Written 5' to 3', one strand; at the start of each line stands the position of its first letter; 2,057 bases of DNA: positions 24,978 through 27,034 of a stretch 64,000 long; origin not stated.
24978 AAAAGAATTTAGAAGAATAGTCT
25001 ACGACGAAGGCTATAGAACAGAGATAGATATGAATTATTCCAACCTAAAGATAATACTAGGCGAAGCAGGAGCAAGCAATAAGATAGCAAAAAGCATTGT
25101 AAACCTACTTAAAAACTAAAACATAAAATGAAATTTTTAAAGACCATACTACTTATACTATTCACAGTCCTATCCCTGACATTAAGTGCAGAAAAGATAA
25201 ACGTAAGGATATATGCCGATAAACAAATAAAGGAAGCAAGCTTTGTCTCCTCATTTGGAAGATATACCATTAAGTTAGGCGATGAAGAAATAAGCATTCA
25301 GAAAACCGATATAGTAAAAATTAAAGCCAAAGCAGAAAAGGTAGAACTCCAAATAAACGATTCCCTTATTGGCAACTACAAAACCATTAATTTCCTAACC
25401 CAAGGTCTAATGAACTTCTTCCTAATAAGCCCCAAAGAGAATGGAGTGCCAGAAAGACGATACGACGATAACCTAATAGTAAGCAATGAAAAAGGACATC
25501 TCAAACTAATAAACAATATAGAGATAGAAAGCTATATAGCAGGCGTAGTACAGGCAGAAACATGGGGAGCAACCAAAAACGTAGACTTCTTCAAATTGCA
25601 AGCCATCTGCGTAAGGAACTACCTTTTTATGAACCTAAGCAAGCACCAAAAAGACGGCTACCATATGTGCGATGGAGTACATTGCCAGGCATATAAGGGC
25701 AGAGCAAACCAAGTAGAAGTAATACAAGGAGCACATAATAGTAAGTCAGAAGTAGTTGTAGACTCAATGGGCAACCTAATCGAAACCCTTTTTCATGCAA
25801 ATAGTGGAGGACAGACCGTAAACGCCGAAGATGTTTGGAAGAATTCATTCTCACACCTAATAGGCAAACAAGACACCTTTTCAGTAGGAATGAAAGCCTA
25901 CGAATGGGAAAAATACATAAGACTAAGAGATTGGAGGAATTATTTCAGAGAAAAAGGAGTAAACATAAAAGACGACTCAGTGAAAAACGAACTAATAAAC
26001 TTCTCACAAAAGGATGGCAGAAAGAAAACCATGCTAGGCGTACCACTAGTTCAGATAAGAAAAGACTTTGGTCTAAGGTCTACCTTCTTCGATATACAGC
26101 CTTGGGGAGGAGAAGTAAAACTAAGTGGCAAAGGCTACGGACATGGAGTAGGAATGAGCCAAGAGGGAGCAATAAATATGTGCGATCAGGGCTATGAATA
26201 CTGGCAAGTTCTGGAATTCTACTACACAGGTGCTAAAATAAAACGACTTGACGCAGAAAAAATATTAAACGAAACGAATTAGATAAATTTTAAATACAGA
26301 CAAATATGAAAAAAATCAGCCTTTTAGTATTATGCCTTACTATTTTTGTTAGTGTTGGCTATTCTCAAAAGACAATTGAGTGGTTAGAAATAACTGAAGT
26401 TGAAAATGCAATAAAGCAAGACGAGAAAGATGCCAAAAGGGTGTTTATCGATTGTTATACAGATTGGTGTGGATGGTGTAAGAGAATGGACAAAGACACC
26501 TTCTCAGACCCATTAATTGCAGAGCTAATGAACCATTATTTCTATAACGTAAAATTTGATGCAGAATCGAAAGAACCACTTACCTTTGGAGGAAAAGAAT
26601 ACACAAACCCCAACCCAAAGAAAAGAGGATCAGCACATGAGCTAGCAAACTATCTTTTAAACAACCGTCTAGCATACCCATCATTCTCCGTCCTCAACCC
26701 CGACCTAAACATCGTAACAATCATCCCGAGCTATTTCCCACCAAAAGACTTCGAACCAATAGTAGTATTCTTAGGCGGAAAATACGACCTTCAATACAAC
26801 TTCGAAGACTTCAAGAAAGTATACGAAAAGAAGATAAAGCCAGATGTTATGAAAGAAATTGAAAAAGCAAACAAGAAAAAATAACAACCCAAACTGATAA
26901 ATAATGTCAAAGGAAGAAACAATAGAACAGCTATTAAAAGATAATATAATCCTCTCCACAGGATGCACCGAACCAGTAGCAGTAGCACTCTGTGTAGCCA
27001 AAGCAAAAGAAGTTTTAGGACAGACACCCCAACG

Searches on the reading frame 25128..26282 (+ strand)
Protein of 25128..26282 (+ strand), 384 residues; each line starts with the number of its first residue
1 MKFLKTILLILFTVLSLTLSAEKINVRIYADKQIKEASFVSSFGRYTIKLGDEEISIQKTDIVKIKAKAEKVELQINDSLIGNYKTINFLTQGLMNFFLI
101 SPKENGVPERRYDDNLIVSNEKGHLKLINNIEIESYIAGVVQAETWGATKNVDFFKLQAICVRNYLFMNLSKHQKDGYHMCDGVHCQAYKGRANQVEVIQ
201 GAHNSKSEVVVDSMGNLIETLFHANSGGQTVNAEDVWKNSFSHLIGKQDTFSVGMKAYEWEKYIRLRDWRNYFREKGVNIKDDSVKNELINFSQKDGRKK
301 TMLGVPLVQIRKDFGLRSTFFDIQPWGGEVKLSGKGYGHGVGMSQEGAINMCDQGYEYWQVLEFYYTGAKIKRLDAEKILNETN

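Call 73: search_protein_families(library=pfam, proteins=[window:25128-26282:+], max_evalue=0.0001)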
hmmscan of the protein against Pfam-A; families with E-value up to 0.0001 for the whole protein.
window:25128-26282:+ (384 aa): 1 family
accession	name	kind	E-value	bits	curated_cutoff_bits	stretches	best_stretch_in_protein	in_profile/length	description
PF08486.15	SpoIID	-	1.8e-14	54.5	23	1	122-200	2-74/97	Stage II sporulation protein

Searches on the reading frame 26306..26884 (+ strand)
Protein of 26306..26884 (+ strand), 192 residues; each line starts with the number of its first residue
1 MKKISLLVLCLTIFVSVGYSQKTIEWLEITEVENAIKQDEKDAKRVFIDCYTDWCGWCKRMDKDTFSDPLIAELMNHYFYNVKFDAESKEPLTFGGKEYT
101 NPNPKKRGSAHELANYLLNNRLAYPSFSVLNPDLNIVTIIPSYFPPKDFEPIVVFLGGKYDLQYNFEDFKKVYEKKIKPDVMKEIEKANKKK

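Call 3: search_protein_families(library=pfam, proteins=[window:26306-26884:+], max_evalue=0.01)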
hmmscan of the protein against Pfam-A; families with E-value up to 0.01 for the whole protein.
window:26306-26884:+ (192 aa): 4 families
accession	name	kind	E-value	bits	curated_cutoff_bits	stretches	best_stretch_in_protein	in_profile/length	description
PF03190.21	Thioredox_DsbH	-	2.2e-12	47.7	27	1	20-89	16-83/163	Protein of unknown function, DUF255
PF13899.12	Thioredoxin_7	-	1.1e-09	38.7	27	1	31-93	5-67/83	Thioredoxin-like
PF13098.12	Thioredoxin_2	-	6.9e-08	33.2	27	1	41-152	3-103/104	Thioredoxin-like domain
PF00085.26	Thioredoxin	-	6.6e-05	23.3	23.5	1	37-83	15-52/103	Thioredoxin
